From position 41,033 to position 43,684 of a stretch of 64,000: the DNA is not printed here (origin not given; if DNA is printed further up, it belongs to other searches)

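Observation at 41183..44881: Bacterial-style DnaG primase (zf-CHC2 + TOPRIM) fused to an archaeo-eukaryotic MCM helicase in one 1232-aa protein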

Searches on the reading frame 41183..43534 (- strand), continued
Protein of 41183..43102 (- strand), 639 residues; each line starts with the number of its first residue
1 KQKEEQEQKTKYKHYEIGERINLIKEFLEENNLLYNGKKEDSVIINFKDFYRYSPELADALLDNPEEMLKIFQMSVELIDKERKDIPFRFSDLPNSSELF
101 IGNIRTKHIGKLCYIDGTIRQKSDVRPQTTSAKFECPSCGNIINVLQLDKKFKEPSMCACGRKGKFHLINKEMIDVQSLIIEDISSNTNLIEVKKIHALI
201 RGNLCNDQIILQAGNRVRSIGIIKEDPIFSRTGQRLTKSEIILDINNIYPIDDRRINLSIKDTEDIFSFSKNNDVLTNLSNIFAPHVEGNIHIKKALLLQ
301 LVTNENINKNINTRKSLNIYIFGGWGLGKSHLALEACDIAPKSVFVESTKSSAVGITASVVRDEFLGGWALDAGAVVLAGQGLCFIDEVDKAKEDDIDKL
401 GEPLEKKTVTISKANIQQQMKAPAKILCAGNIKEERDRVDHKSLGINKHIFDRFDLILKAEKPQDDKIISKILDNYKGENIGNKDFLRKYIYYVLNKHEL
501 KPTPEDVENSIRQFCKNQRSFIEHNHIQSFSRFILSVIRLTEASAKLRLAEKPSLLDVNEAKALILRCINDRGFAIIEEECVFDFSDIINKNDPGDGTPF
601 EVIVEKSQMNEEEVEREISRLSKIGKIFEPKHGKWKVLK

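Call 43: find_related_loci(query=A2, collection=metagenome_contigs, flank=6000)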
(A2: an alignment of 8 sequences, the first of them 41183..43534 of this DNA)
Query A2 (783 aa) in metagenome_contigs; peptide patterns used: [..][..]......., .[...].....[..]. (x = any residue, [..] = any of these).
600 stretches matched a pattern (row limit reached: there are more); 511 encode a relative of the query (tblastn E <= 1e-3); the best 80 are kept; 80 distinct loci.
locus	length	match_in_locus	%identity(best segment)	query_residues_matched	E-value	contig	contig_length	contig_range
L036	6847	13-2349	36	48-779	1e-116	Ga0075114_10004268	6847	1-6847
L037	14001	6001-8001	36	160-777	2e-116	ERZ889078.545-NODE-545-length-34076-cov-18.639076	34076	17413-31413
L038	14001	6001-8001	37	160-777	8e-115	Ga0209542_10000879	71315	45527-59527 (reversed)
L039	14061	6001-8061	35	137-777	1e-112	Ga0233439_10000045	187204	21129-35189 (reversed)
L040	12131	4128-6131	35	160-777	4e-111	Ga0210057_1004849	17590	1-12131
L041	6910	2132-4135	34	160-777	5e-110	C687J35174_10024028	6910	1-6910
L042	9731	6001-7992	37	160-777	4e-110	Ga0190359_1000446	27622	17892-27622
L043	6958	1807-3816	35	154-777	3e-110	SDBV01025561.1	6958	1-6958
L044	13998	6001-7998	36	160-777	4e-110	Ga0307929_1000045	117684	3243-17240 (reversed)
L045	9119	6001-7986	35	160-777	3e-109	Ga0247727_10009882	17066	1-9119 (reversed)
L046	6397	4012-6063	34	152-779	6e-109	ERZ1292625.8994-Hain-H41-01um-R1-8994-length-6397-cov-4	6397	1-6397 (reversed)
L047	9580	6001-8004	36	158-777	4e-109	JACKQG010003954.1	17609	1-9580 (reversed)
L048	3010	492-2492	36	160-777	3e-113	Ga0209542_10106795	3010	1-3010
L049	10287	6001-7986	35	163-777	8e-109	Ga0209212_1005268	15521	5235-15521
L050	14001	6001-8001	36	159-777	6e-108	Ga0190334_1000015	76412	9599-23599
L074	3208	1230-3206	35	155-767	4e-107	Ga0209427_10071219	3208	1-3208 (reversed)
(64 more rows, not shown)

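Call 44: find_encoding_contigs(protein=P0123, flank=8000, max_places=2)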
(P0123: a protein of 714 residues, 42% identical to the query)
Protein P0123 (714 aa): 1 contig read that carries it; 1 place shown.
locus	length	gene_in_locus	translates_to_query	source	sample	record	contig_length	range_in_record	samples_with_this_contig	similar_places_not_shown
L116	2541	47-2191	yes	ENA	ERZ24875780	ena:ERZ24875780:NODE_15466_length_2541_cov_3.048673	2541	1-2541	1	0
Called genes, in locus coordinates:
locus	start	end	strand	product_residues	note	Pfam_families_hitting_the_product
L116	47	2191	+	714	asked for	PF14551:MCM_N, PF17207:MCM_OB, PF00493:MCM, PF01078:Mg_chelatase (weak), PF17855:MCM_lid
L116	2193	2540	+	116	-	?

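Call 66: predict_structure(alignment_id=A1)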
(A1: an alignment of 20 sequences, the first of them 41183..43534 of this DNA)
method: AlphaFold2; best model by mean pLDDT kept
length: 783 residues; sequences in the alignment: 20
mean_pLDDT: 79.1   pTM: 0.65
mean pLDDT of the five models: 79.1, 77.7, 77.4, 76.3, 75.8
residues with pLDDT >= 90: 229; 70-90: 405; 50-70: 74; < 50: 75
segments of 3 or more residues with pLDDT < 50: 1-60, 331-334, 721-728
pLDDT, mean of each block of 10 residues (from residue 1): 32 32 30 28 28 36 84 89 87 81 70 86 85 88 83 81 91 81 72 93 92 89 82 91 89 92 89 84 78 73 78 86 83 66 88 82 91 69 85 76 90 90 89 91 86 65 91 90 85 77 84 87 89 88 90 86 89 84 84 91 86 77 69 90 88 93 84 88 94 93 94 82 42 55 74 77 70 69 67
secondary structure, 60 per line:
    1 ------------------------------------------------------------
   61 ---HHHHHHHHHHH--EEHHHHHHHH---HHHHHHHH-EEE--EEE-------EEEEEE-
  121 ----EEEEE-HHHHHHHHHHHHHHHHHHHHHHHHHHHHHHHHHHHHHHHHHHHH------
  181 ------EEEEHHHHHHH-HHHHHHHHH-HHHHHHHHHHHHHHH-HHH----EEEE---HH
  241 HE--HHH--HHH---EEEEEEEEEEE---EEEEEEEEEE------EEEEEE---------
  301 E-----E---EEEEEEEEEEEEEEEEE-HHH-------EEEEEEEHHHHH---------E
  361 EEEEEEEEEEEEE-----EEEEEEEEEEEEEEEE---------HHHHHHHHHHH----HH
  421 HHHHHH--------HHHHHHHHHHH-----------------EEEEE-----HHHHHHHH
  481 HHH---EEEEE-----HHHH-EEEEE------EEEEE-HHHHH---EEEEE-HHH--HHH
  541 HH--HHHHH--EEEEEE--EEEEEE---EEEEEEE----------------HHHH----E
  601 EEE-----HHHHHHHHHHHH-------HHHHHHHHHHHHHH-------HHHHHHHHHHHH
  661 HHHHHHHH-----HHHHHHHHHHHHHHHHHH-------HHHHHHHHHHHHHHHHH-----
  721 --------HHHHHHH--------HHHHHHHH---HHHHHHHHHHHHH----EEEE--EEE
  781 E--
elements in order (helices of 4 or more, strands of 3 or more residues): H64-74 H79-86 H90-97 E99-101 E104-106 E114-119 E125-129 H131-174 E187-190 H191-197 H199-207 H209-223 E232-235 E256-266 E270-279 E286-291 E311-327 E339-345 H346-350 E360-373 E379-394 H404-414 H419-426 H435-445 E463-467 H473-483 E487-491 H497-500 E502-506 E513-517 H519-523 E527-531 H538-542 H545-549 E552-557 E560-565 E569-575 H592-595 E600-603 H609-620 H628-641 H649-668 H674-691 H699-715 H729-735 H744-751 H755-767 E772-775 E778-781

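Call 71: fold_search(model_id=the predicted structure, library=pdb)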
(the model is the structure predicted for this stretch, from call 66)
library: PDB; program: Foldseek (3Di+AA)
matches with E <= 10: 1506; with E <= 0.001: 795
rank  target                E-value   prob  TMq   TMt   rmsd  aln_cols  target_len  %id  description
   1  8x7t_B                3.6e-45  1.00  0.59  0.69  10.9       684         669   25  MCM in the Apo state. (released 2024-01-17)
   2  8x7t_A                1.5e-44  1.00  0.57  0.75   6.9       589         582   26  MCM in the Apo state. (released 2024-01-17)
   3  9nuk_A                1.6e-44  1.00  0.50  0.64   8.9       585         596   26  SsoPfMCM:DNA class 2a from merged particles (released 2026-03-25)
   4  8x7u_C                2.0e-44  1.00  0.59  0.69  10.4       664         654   25  MCM in complex with dsDNA in presence of ATP. (released 2024-01-17)
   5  8x7t_D                3.5e-44  1.00  0.60  0.69  10.8       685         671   26  MCM in the Apo state. (released 2024-01-17)
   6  8x7t_C                1.6e-43  1.00  0.57  0.75   7.0       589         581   26  MCM in the Apo state. (released 2024-01-17)
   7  8x7u_B                1.0e-42  1.00  0.58  0.70  10.1       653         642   25  MCM in complex with dsDNA in presence of ATP. (released 2024-01-17)
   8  9e2w_2                1.3e-42  1.00  0.44  0.50  10.2       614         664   23  Cryo-EM structure of yeast CMG helicase stalled at G4-containing DNA template, state 1 (released 2025-03-26)
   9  8s0a_4                1.5e-42  1.00  0.48  0.59  10.2       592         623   24  H. sapiens MCM2-7 hexamer bound to double stranded DNA (released 2024-10-02)
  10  9e2x_2                2.4e-42  1.00  0.49  0.57   9.0       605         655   24  Cryo-EM structure of yeast CMG helicase stalled at G4-containing DNA template, state 2 (released 2025-03-19)
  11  7plo_4                2.4e-42  1.00  0.42  0.51  11.6       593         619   24  H. sapiens replisome-CUL2/LRR1 complex (released 2021-11-10)
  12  7pmk_3                2.8e-42  1.00  0.52  0.65   9.6       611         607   23  S. cerevisiae replisome-SCF(Dia2) complex bound to double-stranded DNA (conformation I) (released 2021-11-10)
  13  8x7u_A                4.8e-42  1.00  0.59  0.77   6.5       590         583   26  MCM in complex with dsDNA in presence of ATP. (released 2024-01-17)
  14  6mii_B                5.7e-42  1.00  0.50  0.64   8.5       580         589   26  Crystal structure of minichromosome maintenance protein MCM/DNA complex (released 2019-07-24)
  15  8x7u_F                7.5e-42  1.00  0.59  0.70  10.2       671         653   25  MCM in complex with dsDNA in presence of ATP. (released 2024-01-17)
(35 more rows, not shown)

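Call 91: list_cluster_members(proteins=[P0121, P0001, P0244])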
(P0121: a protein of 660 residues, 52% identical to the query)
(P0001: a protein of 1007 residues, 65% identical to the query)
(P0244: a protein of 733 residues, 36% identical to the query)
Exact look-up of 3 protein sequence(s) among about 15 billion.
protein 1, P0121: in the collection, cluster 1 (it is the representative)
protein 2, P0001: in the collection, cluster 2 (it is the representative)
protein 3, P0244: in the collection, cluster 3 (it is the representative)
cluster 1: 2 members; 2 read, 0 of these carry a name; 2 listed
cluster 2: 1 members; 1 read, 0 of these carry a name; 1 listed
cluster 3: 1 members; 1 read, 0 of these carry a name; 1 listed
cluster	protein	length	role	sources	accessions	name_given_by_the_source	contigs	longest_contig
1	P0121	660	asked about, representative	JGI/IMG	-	-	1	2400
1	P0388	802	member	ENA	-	-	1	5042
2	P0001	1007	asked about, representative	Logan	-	-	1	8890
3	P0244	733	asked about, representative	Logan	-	-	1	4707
